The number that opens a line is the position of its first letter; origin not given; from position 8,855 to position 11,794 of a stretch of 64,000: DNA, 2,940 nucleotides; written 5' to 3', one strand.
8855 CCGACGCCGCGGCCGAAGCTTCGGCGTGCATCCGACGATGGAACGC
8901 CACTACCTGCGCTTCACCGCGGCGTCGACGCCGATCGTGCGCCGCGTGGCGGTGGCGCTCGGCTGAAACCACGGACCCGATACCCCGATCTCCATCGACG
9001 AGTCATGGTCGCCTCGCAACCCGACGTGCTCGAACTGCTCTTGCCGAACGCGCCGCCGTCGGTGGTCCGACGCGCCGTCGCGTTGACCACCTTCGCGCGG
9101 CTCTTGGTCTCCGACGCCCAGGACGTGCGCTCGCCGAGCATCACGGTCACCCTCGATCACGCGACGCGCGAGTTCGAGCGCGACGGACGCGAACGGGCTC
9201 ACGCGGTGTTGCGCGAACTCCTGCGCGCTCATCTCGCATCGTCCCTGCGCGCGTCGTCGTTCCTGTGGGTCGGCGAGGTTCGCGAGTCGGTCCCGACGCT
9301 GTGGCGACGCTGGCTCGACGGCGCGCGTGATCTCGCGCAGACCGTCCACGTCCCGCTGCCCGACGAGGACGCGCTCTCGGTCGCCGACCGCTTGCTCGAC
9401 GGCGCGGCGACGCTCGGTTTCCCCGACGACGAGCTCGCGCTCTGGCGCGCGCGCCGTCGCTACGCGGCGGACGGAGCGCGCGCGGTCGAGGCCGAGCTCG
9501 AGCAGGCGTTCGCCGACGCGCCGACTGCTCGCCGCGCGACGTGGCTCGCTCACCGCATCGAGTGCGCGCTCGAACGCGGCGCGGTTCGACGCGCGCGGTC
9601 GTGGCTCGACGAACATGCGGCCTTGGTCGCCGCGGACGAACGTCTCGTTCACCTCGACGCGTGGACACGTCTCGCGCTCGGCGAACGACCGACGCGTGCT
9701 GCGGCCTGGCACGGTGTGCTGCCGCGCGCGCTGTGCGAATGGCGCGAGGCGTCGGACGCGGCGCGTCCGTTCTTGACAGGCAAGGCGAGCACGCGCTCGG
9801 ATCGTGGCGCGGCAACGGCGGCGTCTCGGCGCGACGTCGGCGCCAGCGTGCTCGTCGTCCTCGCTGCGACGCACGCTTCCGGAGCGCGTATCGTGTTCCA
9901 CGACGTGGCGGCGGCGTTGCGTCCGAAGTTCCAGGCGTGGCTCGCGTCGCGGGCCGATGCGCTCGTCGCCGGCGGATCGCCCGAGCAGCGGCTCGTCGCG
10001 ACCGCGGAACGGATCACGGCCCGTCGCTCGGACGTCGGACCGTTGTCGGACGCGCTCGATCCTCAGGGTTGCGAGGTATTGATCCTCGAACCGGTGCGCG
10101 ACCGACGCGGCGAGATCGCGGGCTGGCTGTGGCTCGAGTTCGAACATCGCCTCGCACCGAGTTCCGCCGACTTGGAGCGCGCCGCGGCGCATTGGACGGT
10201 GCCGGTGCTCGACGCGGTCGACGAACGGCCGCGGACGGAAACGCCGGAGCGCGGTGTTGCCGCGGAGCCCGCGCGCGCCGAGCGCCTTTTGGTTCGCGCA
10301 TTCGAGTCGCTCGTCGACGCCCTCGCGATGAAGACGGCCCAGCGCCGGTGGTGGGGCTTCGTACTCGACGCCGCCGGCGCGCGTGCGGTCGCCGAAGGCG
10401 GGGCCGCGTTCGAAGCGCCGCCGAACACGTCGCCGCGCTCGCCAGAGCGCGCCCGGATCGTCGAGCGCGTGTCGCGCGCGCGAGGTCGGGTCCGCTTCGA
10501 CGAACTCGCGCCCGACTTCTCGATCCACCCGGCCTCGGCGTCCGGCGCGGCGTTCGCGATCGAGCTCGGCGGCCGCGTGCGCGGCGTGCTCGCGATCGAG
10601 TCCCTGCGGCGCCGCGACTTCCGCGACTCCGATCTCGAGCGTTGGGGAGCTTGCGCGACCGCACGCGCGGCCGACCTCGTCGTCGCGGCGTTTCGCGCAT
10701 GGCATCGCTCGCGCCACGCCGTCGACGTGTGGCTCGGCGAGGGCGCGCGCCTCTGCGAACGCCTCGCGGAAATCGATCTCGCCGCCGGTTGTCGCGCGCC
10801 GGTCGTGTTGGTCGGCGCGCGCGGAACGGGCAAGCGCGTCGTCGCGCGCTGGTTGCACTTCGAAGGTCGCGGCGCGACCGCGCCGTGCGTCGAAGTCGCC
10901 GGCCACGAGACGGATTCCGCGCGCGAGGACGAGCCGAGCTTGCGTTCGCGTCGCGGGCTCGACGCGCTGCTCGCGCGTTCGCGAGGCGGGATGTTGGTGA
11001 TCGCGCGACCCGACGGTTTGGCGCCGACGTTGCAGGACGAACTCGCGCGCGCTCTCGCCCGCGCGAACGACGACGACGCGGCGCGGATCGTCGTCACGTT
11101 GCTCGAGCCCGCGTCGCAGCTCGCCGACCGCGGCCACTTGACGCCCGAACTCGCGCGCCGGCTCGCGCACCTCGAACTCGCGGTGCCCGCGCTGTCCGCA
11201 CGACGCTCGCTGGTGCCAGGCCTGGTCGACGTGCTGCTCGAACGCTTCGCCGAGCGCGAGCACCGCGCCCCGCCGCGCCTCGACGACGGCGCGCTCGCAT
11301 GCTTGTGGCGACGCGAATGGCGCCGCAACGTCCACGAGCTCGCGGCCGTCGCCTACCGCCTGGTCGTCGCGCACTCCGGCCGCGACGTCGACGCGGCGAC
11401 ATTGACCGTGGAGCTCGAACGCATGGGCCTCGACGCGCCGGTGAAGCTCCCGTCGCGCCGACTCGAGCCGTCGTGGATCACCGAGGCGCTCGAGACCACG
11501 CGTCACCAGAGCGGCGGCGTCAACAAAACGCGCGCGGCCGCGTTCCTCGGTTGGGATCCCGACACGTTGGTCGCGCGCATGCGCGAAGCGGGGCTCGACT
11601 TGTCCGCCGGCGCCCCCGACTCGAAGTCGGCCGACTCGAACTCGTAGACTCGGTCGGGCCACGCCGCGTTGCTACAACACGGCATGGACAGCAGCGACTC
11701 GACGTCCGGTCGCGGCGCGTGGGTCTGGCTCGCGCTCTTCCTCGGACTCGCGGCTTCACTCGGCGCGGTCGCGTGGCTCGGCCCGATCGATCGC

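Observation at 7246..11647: Operon of a divergent sigma-region-4 protein, an unknown protein and a GAFTGA-less AAA+ regulator with a large novel N-domain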

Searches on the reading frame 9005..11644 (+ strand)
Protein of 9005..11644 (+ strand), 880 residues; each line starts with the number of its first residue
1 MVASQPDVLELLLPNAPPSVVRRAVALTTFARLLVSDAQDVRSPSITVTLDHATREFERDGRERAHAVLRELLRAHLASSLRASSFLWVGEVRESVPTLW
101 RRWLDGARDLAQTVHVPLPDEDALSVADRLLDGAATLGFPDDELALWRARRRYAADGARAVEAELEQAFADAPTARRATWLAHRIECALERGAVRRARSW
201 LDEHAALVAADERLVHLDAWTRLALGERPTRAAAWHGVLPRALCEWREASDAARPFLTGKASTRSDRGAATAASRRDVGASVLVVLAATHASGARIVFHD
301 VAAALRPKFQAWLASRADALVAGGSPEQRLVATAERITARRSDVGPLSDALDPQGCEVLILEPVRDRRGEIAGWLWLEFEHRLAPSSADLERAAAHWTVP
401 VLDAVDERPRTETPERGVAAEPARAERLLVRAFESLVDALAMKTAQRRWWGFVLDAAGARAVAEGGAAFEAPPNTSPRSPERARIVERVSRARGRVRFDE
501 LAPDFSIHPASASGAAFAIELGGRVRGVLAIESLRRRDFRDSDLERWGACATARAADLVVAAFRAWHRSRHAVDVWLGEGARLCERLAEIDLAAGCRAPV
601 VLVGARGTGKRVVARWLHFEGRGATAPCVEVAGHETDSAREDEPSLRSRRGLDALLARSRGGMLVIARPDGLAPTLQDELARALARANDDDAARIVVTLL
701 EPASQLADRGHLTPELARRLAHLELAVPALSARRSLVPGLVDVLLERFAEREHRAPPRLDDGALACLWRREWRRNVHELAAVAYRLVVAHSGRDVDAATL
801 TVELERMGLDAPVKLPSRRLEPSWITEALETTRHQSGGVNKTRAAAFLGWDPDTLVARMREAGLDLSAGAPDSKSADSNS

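Call 4: search_protein_families(library=pfam, proteins=[window:9005-11644:+], max_evalue=1)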
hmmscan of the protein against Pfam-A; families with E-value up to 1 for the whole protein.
window:9005-11644:+ (880 aa): 5 families
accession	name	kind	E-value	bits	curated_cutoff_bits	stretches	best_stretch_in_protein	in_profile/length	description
PF14532.12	Sigma54_activ_2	-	2.7e-14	54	25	1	581-730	5-138/138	Sigma-54 interaction domain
PF25601.1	AAA_lid_14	-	7.2e-09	35.8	27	1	733-806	3-76/87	AAA+ ATPase lid domain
PF00158.32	Sigma54_activat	-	0.00079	19.6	20.2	1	581-631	6-56/168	Sigma-54 interaction domain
PF02954.25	HTH_8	-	0.00083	19.5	22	1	825-861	10-41/42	Bacterial regulatory protein, Fis family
PF13185.12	GAF_2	-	0.00094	19.8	28.6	1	433-545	12-122/136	GAF domain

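Call 5: search_protein_families(library=ncbifam, proteins=[window:9005-11644:+], max_evalue=1)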
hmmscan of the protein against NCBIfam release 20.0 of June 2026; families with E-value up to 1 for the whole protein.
window:9005-11644:+ (880 aa): 24 families
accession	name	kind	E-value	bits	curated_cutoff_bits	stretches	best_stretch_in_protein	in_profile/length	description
NF047793.1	ResRegPgtA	equivalog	1.1e-20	73.9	650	1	564-860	131-404/414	two-component system response regulator PgtA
NF051870.1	NAssimRespRegNtrX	equivalog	3.4e-15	55.9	600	1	578-801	143-382/452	nitrogen assimilation response regulator NtrX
NF007689.0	PRK10365.1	equivalog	1.1e-13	50.8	760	1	577-859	142-439/441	sigma-54-dependent response regulator transcription factor ZraR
NF008469.0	PRK11361.1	equivalog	6e-13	48.3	714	1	582-865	151-457/461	acetoacetate metabolism transcriptional regulator AtoC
TIGR01817.1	nifA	equivalog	3.2e-12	46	528.85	2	707-805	346-443/534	nif-specific transcriptional activator NifA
TIGR01818.1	ntrC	equivalog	3.6e-12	45.8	558.6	2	694-806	271-383/463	nitrogen regulation protein NR(I)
NF050807.1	TransRegFlbDCaul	equivalog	1.8e-11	43.6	750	2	694-802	255-363/454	sigma-54-dependent transcriptional regulator FlbD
NF003451.0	PRK05022.1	equivalog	3.9e-11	42.3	476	2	709-820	342-452/512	nitric oxide reductase transcriptional regulator NorR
NF008485.2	PRK11388.1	equivalog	2e-10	39.6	551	1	593-804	351-575/643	dihydroxyacetone kinase operon transcriptional regulator DhaR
NF041552.1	TF_PrdR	equivalog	2.7e-10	39.2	795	2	694-804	404-514/577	sigma-54 dependent transcriptional regulator PrdR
TIGR02915.1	PEP_resp_reg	equivalog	7.8e-10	38.2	502.6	1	693-863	275-443/445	PEP-CTERM-box response regulator transcription factor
TIGR02974.1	phageshock_pspF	equivalog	1.2e-09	37.8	443.55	2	577-631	2-56/336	phage shock protein operon transcriptional activator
NF011953.0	PRK15424.1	equivalog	1.7e-09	36.8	703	2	694-861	365-533/538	propionate catabolism operon regulatory protein PrpR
TIGR02329.1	propionate_PrpR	equivalog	3e-09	36.1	499.2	2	551-627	189-265/526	propionate catabolism operon regulatory protein PrpR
NF008085.0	PRK10820.1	equivalog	3e-09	36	576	1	594-797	224-444/520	transcriptional regulator TyrR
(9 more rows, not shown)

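Call 8: find_homologous_proteins(query=window:9005-11644:+)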
Query window:9005-11644:+ (880 aa): 19 proteins with E <= 0.001 among 8000 candidates.
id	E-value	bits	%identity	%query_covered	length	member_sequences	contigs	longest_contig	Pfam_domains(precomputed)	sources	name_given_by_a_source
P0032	0.0e+0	1892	100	100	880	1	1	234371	PF25601.2,PF14532.13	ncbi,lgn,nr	ncbi:MAG: hypothetical protein K8S98_02835 [Planctomycetes bacterium]|nr:hypothetical protein [Planc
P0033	7.1e-292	989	59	98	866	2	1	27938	PF25601.2,PF14532.13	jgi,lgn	jgi:hypothetical protein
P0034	4.2e-240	818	53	100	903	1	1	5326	PF25601.2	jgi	jgi:hypothetical protein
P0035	5.8e-228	778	49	98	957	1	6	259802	PF25601.2,PF14532.13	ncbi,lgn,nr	ncbi:MAG: hypothetical protein L6Q99_09980 [Planctomycetes bacterium]|nr:hypothetical protein [Planc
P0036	4.1e-224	765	49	98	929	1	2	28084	PF25601.2,PF14532.13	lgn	-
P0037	8.6e-119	417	39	90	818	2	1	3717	PF00158.33,PF25601.2,PF14532.13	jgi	-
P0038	1.4e-117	412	37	98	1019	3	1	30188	PF13185.13,PF00158.33,PF25601.2,PF13492.13,PF00004.36,PF14532.13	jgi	-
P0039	1.1e-116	410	36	99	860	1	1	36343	PF00158.33,PF25601.2,PF14532.13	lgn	-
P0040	1.1e-116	409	38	98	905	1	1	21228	PF00158.33,PF25601.2,PF01590.33,PF14532.13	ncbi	-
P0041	2.2e-116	409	39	98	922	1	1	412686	PF00158.33,PF25601.2,PF14532.13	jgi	jgi:hypothetical protein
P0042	5.1e-111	391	36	98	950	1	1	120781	PF00158.33,PF25601.2,PF01590.33,PF14532.13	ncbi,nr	ncbi:MAG: sigma 54-interacting transcriptional regulator [Planctomycetota bacterium]|nr:sigma 54-int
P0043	5.8e-111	391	36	99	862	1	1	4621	PF00158.33,PF25601.2,PF14532.13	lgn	-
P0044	7.2e-111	390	36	63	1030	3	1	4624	PF00158.33,PF25601.2,PF13492.13,PF14532.13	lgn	-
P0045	3.6e-102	362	35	97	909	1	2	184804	PF00158.33,PF25601.2,PF14532.13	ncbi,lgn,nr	ncbi:MAG: sigma 54-interacting transcriptional regulator [Planctomycetes bacterium]|nr:sigma 54-inte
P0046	3.1e-98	349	34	99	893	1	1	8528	PF00158.33,PF25601.2,PF14532.13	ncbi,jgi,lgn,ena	-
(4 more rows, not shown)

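Call 28: find_related_loci(query=A4, collection=genome_contigs, flank=6000)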
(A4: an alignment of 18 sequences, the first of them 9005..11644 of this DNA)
Query A4 (880 aa) in genome_contigs; peptide patterns used: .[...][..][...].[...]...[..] (x = any residue, [..] = any of these).
83 stretches matched a pattern; 37 encode a relative of the query (tblastn E <= 1e-3); 37 distinct loci.
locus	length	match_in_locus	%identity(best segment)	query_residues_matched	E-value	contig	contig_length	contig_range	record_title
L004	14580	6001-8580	59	1-865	0e+0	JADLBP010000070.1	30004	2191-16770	MAG: Planctomycetota bacterium isolate SJ175 c_000000151775, whole genome shotgun sequence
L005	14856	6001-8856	49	1-865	0e+0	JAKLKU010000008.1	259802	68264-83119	MAG: Planctomycetota bacterium isolate MAG.55 MAG.55-NODE_8_length_259802_cov_17.868022, whole genome shotgun sequence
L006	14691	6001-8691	38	2-873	4e-127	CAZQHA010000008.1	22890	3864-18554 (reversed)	MAG TPA_asm: uncultured Planctomycetaceae bacterium isolate SRP287051_co1_201 genome assembly, contig: NODE_3292_length_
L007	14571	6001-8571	39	1-864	4e-120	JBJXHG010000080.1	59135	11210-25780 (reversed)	MAG: Planctomycetota bacterium isolate F1F2.bin.111 k127_348881, whole genome shotgun sequence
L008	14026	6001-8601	38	7-864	1e-119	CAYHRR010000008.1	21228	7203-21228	MAG TPA_asm: uncultured Planctomycetaceae bacterium isolate ERP119705_co14_42 genome assembly, contig: NODE_2351_length_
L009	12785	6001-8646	37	7-865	1e-119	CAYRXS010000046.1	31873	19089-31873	MAG TPA_asm: uncultured Planctomycetaceae bacterium isolate binchicken_co97_22 genome assembly, contig: NODE_5667_length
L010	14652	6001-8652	37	7-864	2e-117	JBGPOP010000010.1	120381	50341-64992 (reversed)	MAG: Planctomycetota bacterium isolate OBJ_0618_7090110_189 k141_1257233_length_120381_cov_24.6480, whole genome shotgun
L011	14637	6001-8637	37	6-864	9e-117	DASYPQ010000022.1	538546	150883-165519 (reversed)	MAG TPA_asm: Planctomycetota bacterium isolate SMAG_U4461 k141_1264410, whole genome shotgun sequence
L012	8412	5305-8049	35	7-865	2e-114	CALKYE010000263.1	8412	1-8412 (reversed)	MAG TPA_asm: uncultured Planctomycetia bacterium isolate SRR6227243_bin.49_CONCOCT_v1.1_MAG genome assembly, contig: ERZ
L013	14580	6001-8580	40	7-872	3e-126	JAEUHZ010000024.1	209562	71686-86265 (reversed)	MAG: Planctomycetota bacterium isolate new MAG-30 k141_3245556, whole genome shotgun sequence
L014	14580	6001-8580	38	6-870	1e-107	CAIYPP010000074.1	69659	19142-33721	MAG: uncultured planctomycete isolate LaPlata-b_bin-0967 genome assembly, contig: bin-0967:074/160, whole genome shotgun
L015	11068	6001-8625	36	2-864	2e-101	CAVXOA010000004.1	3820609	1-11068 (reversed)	MAG: uncultured Planctomycetota bacterium isolate MFD01916.bin.3.84 genome assembly, contig: contig_8304, whole genome s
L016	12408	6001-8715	35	7-865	1e-100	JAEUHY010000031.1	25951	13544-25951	MAG: Planctomycetota bacterium isolate new MAG-29 k141_1451651, whole genome shotgun sequence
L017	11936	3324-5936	36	8-865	2e-100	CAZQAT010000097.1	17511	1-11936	MAG TPA_asm: uncultured Planctomycetaceae bacterium isolate binchicken_co97_304 genome assembly, contig: NODE_13174_leng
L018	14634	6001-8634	33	8-865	4e-100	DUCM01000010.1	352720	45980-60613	MAG TPA_asm: Planctomycetota bacterium isolate UWMA-0329 NODE_14_length_352720_cov_0.312486, whole genome shotgun sequen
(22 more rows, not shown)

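Call 83: search_protein_families(library=padloc, proteins=[window:9005-11644:+], max_evalue=0.01)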
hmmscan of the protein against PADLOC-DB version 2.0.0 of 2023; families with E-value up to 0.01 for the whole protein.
window:9005-11644:+ (880 aa): 3 families
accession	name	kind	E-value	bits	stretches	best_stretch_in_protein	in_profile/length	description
PDLC01995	RtcR_PspF2--CARF_AAA_HTH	-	8.9e-16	56.1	2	709-864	319-480/481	-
PDLC01994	RtcR_PspF1--CARF_AAA_HTH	-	9.1e-06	23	1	579-620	163-204/468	-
PDLC01993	RtcR--CARF_AAA_HTH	-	0.00012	18.6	0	705-807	332-439/523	-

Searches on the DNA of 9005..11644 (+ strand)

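Call 73: search_rna_families(sources=[L006, L007, L001, L002, L010, L014, L025, L033, L039], threshold=gathering, show_alignments=1)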
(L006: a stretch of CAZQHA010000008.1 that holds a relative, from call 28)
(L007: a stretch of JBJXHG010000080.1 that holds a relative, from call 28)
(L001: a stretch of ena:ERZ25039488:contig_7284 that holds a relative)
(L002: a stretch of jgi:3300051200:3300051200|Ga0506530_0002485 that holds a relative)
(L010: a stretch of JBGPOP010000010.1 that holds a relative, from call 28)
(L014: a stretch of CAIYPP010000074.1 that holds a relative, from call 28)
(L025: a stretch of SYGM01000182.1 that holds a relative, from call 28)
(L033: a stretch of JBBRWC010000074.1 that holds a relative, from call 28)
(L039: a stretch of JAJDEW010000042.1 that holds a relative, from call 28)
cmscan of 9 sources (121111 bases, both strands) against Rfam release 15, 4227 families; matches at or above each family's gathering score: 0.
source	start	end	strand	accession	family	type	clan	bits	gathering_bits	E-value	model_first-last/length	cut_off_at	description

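Call 74: search_rna_families(source=L006, start=8700, end=9100, threshold=evalue, max_evalue=10, show_alignments=2)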
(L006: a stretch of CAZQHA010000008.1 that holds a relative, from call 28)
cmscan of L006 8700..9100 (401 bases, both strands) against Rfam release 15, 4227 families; matches with E-value up to 10: 6.
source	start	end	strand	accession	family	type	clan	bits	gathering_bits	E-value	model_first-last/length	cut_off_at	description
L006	8730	8803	-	RF02231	sX12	Gene; sRNA;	-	20.2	106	0.25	1-78/78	no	Xanthomonas sRNA sX12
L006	8747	8871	-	RF02927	Actino-ugpB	Gene; sRNA;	-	15.1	42.5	3.4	1-61/61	no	Actino-ugpB RNA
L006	8825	8909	-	RF03309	mir-4791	Gene; miRNA;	-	14.6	100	8.5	1-84/84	no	mir-4791 microRNA precursor family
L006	8871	8947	+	RF02466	Ms_AS-8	Gene; sRNA;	-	12.6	48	7.4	1-74/74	no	Actinobacteria sRNA Ms_AS-8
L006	8704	8832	-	RF01736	flg-Rhizobiales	Cis-reg;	-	11.1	55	7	1-141/141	no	flg-Rhizobiales RNA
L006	8700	8767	+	RF01670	P17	Gene; sRNA;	-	8.2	45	9.8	214-282/282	5'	Pseudomonas sRNA P17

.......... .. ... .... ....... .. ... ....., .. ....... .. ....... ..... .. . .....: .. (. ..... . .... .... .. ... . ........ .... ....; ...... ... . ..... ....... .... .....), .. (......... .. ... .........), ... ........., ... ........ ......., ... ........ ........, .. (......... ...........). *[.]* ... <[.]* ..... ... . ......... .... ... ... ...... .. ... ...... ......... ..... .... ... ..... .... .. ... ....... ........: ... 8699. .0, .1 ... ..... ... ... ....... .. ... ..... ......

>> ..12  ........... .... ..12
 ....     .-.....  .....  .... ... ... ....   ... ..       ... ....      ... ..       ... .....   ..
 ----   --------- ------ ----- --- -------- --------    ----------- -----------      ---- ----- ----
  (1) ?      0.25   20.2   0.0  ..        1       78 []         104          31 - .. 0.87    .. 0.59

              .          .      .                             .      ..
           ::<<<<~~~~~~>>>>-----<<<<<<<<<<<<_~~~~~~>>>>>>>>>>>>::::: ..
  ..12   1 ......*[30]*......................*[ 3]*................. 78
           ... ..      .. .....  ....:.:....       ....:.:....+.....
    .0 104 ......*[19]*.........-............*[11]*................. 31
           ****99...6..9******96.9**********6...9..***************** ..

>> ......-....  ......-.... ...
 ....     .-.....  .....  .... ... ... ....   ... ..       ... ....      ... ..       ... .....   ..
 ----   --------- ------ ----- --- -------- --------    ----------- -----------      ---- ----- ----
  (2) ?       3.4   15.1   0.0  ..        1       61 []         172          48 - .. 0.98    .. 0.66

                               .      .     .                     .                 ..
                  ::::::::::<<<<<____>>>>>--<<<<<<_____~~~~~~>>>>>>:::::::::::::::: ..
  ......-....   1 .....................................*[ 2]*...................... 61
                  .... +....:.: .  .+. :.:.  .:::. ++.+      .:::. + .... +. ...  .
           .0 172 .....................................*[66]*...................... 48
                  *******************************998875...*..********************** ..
